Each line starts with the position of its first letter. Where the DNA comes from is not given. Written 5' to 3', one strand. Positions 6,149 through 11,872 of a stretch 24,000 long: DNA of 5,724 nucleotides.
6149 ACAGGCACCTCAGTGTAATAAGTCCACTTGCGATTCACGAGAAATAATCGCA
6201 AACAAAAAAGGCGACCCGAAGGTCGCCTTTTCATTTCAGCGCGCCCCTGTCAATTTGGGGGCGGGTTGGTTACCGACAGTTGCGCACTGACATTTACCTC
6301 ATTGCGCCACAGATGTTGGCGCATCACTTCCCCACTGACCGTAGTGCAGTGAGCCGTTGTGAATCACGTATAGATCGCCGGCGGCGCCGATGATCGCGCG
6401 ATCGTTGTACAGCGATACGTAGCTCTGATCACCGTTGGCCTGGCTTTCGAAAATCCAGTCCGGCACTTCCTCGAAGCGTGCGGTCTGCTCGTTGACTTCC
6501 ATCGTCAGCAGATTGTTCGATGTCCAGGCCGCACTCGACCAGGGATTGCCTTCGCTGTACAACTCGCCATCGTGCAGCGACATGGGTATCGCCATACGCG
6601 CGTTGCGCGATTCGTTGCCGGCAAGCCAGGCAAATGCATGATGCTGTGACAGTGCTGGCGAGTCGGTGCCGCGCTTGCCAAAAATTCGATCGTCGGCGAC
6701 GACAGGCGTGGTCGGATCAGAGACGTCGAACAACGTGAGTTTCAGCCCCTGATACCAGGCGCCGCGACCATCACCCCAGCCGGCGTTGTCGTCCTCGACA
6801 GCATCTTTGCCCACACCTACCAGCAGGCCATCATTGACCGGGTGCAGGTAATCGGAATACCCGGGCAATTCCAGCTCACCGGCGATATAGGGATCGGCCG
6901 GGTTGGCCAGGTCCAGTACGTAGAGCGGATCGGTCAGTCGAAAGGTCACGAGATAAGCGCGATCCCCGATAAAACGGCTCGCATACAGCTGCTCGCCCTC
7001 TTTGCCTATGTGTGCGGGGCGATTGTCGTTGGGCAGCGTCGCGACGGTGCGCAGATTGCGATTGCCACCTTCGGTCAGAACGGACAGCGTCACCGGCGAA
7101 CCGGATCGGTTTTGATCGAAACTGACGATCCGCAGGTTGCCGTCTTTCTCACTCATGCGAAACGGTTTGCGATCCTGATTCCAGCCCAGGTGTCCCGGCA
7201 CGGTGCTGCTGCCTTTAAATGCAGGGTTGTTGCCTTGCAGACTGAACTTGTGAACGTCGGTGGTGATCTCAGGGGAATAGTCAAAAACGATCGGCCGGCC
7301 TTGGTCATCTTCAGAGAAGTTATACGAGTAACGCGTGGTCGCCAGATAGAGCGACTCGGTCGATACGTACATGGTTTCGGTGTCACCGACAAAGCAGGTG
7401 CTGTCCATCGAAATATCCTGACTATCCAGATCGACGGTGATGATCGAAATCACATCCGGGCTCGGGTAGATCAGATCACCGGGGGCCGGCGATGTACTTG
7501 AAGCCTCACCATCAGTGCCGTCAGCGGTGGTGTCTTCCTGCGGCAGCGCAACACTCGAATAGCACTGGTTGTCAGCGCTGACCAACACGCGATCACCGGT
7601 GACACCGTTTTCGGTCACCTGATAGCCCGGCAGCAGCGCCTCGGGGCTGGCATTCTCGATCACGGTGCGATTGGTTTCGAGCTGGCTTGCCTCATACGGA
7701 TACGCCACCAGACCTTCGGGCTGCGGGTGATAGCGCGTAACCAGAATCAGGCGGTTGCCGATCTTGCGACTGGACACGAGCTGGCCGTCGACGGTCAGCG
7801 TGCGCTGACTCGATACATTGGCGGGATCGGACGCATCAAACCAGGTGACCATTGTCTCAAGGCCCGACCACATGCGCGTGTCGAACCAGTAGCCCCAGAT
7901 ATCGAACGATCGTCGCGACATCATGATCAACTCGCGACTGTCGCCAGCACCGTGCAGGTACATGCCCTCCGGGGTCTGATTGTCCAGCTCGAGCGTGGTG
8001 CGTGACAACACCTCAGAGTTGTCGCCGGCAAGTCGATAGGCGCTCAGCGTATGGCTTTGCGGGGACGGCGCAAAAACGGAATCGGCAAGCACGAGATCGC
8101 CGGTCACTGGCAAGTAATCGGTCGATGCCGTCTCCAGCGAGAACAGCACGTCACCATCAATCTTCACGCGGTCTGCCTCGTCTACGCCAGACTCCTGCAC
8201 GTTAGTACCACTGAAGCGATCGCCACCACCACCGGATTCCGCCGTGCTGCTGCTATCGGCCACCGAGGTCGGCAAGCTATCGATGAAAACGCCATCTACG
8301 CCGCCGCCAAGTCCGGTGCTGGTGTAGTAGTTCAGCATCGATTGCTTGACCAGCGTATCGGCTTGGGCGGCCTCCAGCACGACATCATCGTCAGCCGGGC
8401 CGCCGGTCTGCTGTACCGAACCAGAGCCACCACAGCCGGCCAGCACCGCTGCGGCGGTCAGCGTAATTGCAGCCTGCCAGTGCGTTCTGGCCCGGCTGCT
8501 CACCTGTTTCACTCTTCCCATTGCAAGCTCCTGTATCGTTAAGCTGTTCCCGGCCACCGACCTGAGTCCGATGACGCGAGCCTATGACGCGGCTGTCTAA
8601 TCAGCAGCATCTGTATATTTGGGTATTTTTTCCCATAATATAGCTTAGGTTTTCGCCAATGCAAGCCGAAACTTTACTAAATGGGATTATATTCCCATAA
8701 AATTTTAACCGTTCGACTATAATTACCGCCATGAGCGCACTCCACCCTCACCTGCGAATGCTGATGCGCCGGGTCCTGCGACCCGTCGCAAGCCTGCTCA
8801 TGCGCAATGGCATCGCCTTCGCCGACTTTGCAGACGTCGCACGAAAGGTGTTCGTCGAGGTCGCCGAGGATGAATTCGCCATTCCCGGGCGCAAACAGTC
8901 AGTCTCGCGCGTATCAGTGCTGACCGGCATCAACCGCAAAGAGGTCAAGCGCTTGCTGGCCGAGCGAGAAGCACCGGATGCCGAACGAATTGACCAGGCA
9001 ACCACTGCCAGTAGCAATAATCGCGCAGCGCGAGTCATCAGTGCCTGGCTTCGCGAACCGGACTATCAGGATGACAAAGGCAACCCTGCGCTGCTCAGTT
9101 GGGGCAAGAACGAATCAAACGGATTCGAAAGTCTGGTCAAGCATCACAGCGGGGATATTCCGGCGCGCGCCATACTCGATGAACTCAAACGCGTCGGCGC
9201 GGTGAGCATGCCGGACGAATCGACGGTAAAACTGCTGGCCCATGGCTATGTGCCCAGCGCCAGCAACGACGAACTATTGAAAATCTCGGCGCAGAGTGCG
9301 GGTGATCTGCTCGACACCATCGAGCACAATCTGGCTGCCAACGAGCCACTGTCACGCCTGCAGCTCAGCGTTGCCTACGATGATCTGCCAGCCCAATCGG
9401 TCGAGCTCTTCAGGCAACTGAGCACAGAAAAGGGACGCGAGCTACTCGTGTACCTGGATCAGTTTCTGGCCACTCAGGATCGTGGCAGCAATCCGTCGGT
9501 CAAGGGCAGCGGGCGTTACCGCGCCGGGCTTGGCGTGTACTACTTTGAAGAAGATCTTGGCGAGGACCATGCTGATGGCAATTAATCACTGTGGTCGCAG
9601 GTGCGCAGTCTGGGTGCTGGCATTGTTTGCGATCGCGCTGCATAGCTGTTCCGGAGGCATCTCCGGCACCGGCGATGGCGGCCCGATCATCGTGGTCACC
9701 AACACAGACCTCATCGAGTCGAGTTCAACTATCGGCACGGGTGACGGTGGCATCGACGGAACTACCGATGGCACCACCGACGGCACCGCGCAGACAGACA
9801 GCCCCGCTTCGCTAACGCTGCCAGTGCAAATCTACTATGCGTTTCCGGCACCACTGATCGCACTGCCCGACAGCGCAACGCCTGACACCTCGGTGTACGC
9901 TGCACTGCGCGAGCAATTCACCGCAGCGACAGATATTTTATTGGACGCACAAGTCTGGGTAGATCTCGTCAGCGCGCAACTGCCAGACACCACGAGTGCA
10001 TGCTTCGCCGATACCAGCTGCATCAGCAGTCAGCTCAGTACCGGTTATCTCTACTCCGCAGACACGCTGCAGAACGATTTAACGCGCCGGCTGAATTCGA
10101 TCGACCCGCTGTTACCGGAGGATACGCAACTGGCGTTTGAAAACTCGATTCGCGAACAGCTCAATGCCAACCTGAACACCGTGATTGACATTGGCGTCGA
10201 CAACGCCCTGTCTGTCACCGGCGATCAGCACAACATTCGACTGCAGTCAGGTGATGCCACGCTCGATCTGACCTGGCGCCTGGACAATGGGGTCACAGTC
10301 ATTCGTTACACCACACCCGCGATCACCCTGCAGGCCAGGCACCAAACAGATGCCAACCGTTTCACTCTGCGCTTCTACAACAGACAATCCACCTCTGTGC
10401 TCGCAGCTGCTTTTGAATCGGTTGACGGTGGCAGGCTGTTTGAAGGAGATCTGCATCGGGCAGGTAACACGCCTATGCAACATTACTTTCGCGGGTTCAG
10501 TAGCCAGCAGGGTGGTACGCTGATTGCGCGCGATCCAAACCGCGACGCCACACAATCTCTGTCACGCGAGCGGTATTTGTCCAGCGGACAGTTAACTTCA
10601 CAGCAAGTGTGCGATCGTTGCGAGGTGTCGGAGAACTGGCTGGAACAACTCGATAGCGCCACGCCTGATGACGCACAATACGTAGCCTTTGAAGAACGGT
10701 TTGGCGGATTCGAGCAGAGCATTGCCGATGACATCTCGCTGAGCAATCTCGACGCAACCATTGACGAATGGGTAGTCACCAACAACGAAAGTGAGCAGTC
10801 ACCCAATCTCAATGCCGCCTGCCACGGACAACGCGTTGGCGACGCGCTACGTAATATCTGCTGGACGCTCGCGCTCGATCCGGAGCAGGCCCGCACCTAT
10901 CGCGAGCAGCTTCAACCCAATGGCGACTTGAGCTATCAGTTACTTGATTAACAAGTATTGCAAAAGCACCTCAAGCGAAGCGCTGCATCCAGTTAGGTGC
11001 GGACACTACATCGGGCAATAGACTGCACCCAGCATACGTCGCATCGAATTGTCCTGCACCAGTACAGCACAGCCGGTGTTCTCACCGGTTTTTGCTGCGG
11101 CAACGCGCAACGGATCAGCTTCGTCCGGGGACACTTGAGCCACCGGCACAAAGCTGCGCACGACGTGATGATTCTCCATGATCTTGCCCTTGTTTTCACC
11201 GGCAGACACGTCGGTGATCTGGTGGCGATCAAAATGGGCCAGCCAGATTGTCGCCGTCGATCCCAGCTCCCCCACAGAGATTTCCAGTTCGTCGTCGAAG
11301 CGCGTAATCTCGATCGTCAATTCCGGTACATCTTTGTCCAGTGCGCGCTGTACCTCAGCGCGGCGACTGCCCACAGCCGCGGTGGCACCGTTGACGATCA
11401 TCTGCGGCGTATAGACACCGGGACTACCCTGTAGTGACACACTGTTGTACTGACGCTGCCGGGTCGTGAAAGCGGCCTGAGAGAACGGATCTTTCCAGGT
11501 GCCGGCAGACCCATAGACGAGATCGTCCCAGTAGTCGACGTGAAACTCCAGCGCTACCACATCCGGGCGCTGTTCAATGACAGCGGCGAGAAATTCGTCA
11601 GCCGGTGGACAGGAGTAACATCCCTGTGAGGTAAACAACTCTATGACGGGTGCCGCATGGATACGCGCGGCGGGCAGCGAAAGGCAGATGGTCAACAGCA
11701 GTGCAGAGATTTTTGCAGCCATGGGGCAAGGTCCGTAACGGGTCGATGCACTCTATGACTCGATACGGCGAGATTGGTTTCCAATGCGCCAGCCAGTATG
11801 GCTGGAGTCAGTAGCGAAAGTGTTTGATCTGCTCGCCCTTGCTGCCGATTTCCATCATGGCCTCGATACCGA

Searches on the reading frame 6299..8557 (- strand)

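Call 6: search_protein_families(library=pfam, proteins=[window:6299-8557:-], max_evalue=0.01)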
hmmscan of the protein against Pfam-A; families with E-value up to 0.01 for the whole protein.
window:6299-8557:- (752 aa): 1 family
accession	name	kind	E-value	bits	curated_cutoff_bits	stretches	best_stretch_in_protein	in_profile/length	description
PF09826.15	Beta_propel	-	6e-96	322.7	22.4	1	115-738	1-488/495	Beta propeller domain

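Call 7: search_protein_families(library=ncbifam, proteins=[window:6299-8557:-], max_evalue=0.01)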
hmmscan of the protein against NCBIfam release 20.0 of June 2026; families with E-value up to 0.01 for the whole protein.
window:6299-8557:- (752 aa): 1 family
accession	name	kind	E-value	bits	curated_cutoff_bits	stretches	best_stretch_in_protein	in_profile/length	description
NF058595.1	invert_tail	domain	0.0098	16.2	37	0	12-55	42-88/113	lipo-invert putative C-terminal anchoring domain-containing protein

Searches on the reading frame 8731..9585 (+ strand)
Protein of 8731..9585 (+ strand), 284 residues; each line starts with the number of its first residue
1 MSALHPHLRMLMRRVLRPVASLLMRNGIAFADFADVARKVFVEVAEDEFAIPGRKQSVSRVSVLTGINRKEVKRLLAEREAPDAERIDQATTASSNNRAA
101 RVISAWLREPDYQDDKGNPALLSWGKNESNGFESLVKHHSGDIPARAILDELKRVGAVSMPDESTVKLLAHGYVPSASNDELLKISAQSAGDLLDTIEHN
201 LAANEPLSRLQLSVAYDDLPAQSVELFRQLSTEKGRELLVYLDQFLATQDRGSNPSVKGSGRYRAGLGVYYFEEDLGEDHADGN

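Call 6: search_protein_families(library=pfam, proteins=[window:8731-9585:+], max_evalue=0.01)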
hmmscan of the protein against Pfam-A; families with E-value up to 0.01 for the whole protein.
window:8731-9585:+ (284 aa): 1 family
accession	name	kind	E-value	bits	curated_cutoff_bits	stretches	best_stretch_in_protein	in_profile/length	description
PF20112.4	DUF6502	-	2.5e-69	233.5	27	1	12-275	8-264/268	Family of unknown function (DUF6502)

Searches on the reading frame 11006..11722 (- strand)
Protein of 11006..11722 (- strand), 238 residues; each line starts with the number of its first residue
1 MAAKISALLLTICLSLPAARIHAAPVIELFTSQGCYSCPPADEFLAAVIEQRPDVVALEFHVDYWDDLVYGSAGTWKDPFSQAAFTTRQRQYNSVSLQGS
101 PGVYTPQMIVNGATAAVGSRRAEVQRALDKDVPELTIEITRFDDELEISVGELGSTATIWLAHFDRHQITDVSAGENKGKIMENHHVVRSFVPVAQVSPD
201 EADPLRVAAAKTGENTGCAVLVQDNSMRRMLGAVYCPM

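Call 6: search_protein_families(library=pfam, proteins=[window:11006-11722:-], max_evalue=0.01)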
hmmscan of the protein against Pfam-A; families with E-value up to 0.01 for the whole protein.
window:11006-11722:- (238 aa): 1 family
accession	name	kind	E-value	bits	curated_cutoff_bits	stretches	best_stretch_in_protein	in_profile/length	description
PF06764.17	DUF1223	-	9.9e-52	176.4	30.7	1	26-223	1-202/202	Protein of unknown function (DUF1223)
